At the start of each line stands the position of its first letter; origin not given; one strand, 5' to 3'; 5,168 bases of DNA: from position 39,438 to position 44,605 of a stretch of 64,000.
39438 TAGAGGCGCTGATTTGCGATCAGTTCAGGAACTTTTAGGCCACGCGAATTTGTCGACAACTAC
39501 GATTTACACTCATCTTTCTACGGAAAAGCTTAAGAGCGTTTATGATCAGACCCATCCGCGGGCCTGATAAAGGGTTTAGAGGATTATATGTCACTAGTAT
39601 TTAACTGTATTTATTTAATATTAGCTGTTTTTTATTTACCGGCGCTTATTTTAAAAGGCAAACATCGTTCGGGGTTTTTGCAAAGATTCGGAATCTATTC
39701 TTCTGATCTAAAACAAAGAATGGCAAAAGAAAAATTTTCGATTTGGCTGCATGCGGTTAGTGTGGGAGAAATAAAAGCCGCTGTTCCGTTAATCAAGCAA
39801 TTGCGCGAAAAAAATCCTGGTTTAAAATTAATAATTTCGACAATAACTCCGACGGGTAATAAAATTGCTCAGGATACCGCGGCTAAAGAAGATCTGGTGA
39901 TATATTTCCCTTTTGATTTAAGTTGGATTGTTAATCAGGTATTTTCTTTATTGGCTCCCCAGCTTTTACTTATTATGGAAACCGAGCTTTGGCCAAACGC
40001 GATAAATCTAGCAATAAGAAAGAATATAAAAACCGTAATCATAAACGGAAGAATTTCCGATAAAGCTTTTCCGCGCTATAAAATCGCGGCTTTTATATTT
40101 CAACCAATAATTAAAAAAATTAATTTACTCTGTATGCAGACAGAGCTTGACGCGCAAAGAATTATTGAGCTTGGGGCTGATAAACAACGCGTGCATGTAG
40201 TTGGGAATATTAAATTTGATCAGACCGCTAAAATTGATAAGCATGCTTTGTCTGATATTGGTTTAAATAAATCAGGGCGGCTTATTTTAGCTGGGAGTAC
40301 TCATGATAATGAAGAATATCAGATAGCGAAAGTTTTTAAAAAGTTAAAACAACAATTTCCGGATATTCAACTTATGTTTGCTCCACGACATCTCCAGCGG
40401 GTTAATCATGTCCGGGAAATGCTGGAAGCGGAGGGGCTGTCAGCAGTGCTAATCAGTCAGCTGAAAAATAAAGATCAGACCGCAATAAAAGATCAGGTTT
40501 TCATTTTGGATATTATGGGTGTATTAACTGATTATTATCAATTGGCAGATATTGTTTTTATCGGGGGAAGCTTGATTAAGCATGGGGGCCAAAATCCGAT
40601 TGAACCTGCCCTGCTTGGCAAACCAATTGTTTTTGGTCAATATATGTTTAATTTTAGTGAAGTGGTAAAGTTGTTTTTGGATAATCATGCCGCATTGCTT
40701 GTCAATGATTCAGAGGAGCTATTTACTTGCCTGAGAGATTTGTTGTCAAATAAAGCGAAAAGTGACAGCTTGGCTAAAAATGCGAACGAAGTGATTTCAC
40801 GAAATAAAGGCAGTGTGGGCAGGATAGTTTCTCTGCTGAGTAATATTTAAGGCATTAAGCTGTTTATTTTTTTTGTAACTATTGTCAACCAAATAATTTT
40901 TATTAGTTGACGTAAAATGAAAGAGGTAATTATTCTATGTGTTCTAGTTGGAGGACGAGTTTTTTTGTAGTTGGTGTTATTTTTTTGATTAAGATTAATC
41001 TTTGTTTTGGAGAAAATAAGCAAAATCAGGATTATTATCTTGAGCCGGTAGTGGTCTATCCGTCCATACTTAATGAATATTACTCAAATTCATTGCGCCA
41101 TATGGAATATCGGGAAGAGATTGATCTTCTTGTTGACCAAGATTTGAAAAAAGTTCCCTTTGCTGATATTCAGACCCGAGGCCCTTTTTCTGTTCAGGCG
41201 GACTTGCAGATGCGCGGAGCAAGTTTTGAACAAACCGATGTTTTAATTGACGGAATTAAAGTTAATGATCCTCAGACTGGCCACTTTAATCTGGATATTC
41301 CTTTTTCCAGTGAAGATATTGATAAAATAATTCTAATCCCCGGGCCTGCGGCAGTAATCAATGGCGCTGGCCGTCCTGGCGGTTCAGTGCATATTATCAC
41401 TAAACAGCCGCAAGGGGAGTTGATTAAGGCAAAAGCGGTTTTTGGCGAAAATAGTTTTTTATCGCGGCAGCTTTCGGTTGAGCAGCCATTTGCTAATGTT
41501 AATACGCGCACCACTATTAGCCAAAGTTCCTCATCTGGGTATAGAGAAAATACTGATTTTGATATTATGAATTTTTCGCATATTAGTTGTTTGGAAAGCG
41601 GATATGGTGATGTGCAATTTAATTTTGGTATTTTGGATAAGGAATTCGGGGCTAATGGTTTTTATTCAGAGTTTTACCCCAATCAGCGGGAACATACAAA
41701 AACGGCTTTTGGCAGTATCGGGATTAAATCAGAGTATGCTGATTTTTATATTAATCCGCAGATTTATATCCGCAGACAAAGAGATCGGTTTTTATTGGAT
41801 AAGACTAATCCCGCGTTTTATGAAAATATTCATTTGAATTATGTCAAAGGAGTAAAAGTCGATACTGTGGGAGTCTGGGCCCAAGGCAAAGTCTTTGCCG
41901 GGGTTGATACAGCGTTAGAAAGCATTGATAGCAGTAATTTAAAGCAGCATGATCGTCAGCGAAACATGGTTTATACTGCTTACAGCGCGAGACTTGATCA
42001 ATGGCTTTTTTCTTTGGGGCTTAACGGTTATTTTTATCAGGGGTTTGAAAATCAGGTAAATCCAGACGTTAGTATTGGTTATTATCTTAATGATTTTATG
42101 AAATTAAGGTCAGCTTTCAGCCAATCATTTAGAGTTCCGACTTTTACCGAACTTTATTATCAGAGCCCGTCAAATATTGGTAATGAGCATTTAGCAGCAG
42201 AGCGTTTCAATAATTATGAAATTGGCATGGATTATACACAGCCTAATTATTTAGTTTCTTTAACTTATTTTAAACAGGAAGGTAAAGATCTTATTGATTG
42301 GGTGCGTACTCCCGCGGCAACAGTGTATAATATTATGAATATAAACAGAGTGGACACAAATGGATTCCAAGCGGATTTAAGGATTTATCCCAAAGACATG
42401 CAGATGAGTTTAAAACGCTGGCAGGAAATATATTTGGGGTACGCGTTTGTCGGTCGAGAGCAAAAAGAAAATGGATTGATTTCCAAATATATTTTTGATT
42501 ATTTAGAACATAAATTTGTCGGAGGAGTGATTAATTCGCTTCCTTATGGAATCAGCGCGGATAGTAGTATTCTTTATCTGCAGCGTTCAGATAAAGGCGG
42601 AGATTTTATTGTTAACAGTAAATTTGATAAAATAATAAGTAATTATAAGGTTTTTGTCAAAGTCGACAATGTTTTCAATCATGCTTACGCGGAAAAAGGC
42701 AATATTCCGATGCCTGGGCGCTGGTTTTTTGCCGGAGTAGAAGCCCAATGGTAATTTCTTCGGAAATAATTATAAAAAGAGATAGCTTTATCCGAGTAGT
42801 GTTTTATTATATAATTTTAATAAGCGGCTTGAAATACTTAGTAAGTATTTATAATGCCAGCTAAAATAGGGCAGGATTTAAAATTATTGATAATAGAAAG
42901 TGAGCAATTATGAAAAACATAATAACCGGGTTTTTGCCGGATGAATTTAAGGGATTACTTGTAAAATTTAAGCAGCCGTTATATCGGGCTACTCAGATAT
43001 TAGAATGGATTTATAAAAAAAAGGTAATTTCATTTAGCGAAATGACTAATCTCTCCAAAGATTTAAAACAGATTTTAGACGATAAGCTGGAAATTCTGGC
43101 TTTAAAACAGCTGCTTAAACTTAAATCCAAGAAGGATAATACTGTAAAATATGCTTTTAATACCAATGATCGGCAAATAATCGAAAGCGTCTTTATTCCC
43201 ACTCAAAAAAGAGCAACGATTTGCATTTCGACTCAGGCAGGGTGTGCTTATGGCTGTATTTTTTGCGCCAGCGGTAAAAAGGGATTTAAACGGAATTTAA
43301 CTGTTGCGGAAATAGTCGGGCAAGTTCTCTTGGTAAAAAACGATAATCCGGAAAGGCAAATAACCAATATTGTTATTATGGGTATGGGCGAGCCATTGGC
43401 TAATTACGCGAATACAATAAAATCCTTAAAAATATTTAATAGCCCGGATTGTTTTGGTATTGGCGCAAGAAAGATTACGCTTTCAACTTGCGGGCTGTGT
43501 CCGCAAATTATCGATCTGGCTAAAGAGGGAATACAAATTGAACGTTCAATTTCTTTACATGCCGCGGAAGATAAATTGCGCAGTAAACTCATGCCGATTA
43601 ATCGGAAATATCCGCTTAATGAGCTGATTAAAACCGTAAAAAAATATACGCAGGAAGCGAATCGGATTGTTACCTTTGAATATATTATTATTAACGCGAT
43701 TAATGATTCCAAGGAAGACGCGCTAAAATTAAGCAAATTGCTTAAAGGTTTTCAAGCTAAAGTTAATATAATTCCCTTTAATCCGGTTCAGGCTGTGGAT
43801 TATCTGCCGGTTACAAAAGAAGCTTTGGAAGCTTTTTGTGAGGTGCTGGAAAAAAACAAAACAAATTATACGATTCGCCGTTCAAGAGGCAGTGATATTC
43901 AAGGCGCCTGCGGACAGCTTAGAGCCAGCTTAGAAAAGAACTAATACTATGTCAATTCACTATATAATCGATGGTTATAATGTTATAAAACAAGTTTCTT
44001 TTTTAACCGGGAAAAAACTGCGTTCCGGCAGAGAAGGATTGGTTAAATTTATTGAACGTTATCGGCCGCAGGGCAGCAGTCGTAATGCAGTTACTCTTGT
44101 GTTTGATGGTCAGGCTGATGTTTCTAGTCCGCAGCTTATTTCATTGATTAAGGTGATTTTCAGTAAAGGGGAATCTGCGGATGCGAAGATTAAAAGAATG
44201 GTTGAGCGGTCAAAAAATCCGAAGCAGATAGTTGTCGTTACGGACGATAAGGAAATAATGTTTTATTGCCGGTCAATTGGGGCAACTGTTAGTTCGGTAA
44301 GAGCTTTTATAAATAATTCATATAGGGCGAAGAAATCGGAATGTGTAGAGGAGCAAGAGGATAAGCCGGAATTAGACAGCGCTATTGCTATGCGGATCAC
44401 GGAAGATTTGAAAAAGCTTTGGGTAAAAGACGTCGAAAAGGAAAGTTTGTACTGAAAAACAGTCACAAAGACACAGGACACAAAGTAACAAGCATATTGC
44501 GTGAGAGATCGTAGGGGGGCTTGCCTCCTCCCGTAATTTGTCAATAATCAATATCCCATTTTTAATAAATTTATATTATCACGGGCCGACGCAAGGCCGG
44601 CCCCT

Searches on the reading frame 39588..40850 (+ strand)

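Call 16: search_protein_families(library=pfam, proteins=[window:39588-40850:+], max_evalue=0.0001)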
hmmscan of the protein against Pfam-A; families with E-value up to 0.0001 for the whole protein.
window:39588-40850:+ (420 aa): 2 families
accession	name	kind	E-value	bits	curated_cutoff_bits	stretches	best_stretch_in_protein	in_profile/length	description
PF04413.22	Glycos_transf_N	-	1.7e-61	207.4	23.9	1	30-212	3-179/179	3-Deoxy-D-manno-octulosonic-acid transferase (kdotransferase)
PF02350.25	Epimerase_2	-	4.3e-05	23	30.6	0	180-292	125-248/347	UDP-N-acetylglucosamine 2-epimerase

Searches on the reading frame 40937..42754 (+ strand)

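Call 16: search_protein_families(library=pfam, proteins=[window:40937-42754:+], max_evalue=0.0001)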
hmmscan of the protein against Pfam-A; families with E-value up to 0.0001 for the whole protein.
window:40937-42754:+ (605 aa): 2 families
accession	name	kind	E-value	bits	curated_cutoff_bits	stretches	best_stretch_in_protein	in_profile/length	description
PF00593.30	TonB_dep_Rec_b-barrel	-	1.4e-22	81.6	27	1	208-506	50-349/436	TonB dependent receptor-like, beta-barrel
PF07715.20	Plug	-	1.2e-09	39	23.9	1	70-149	29-106/107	TonB-dependent Receptor Plug Domain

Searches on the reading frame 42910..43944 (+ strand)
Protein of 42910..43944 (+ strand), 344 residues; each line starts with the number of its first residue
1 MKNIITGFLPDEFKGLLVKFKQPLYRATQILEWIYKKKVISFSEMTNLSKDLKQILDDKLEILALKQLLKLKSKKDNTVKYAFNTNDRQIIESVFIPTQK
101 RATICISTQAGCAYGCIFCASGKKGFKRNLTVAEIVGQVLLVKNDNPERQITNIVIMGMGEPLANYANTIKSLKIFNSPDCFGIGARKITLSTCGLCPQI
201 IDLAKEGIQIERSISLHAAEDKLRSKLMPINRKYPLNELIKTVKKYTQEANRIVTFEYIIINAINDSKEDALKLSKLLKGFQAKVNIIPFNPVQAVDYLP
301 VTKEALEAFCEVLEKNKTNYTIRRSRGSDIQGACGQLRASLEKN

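Call 16: search_protein_families(library=pfam, proteins=[window:42910-43944:+], max_evalue=0.0001)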
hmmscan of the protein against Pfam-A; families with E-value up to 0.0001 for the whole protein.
window:42910-43944:+ (344 aa): 2 families
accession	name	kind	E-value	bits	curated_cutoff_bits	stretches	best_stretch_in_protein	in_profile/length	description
PF04055.27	Radical_SAM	-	3.3e-16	60.3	29.5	1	106-273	1-164/166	Radical SAM superfamily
PF21016.3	RlmN_N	-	1.4e-13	50.8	24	1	8-62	6-60/60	Ribosomal RNA large subunit methyltransferase N-terminal domain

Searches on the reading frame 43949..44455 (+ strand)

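Call 16: search_protein_families(library=pfam, proteins=[window:43949-44455:+], max_evalue=0.0001)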
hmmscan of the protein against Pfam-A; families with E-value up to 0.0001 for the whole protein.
window:43949-44455:+ (168 aa): 1 family
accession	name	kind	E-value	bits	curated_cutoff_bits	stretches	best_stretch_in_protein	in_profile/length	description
PF05991.17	NYN_YacP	-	2.7e-23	83.2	24.6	1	6-157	2-164/166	YacP-like NYN domain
